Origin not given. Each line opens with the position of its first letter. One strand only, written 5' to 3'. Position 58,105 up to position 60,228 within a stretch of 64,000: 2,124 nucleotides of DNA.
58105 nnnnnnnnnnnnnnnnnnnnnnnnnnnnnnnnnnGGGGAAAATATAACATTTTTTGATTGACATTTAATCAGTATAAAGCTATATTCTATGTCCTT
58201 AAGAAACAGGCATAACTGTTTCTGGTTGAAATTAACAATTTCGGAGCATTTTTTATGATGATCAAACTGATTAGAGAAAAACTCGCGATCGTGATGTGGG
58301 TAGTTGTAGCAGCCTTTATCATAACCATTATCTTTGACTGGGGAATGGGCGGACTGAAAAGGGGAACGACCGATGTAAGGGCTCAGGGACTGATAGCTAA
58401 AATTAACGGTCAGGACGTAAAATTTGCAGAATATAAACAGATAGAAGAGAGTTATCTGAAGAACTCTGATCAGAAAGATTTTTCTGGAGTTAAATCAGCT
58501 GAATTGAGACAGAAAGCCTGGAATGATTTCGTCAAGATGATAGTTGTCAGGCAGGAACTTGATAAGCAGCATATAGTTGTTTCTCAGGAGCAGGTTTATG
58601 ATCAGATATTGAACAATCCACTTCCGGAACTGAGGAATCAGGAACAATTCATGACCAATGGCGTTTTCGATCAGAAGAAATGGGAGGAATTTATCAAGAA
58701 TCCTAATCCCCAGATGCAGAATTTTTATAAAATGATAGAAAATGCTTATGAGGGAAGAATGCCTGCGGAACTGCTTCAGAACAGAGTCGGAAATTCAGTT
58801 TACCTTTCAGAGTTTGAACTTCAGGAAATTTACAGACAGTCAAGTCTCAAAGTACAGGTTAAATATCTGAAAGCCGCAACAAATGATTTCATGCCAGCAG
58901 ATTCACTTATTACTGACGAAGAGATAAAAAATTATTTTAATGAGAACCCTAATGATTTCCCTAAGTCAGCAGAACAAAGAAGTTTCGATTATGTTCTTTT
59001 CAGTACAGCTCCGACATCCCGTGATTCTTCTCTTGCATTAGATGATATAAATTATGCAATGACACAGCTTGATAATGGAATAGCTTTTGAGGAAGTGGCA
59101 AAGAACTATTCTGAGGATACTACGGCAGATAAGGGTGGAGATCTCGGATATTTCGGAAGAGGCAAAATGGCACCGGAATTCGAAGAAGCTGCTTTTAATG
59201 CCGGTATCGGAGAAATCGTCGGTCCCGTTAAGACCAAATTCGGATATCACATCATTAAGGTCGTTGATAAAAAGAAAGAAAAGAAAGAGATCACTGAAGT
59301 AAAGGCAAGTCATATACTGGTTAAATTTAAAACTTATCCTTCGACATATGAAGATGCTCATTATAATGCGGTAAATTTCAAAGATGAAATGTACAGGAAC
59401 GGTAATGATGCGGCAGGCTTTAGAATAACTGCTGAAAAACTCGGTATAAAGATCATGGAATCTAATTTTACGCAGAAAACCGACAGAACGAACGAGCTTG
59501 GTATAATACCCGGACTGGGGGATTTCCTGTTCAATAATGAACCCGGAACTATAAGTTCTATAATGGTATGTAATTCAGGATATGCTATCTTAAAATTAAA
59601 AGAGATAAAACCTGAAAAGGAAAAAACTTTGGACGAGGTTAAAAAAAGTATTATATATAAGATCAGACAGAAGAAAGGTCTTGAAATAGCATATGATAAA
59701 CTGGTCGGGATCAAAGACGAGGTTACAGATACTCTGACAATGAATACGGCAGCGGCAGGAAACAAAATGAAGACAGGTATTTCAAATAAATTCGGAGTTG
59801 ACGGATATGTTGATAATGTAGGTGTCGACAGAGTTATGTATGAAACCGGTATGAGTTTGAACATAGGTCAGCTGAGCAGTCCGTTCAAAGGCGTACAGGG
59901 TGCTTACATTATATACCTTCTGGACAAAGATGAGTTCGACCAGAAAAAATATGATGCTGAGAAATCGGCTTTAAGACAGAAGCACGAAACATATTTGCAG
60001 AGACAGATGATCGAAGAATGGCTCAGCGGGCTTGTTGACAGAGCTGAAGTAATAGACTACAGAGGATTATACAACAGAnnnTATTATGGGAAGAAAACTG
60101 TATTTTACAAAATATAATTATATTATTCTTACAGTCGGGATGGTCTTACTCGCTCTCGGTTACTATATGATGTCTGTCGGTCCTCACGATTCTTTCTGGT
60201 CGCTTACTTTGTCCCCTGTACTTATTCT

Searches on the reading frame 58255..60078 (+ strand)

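Call 79: search_protein_families(library=ncbifam, proteins=[window:58255-60078:+], max_evalue=1e-10)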
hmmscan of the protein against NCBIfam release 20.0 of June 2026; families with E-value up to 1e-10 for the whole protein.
window:58255-60078:+ (608 aa): 8 families
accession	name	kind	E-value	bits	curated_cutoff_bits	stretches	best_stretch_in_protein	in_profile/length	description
NF002827.0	PRK03002.1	equivalog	4.2e-30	104.7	343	1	270-352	155-237/285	peptidylprolyl isomerase PrsA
NF008054.0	PRK10788.1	equivalog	4.7e-30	104.9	493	1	10-260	14-249/626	peptidylprolyl isomerase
NF000809.0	PRK00059.1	equivalog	4.3e-27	95.4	303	1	215-350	170-299/336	peptidylprolyl isomerase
NF002846.0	PRK03095.1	equivalog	5.2e-25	88.5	361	1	271-352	152-234/287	peptidylprolyl isomerase PrsA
NF002824.0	PRK02998.1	subfamily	1.4e-23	83.7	360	1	271-352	154-235/283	peptidylprolyl isomerase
NF008038.0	PRK10770.1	equivalog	3e-22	79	394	1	250-358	184-294/431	peptidylprolyl isomerase SurA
NF011969.0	PRK15441.1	equivalog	8.2e-16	58.2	127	1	268-339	21-92/93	peptidylprolyl isomerase PpiC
TIGR02933.1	nifM_nitrog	equivalog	2.8e-12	47.1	168.2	0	183-334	67-215/256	nitrogen fixation protein NifM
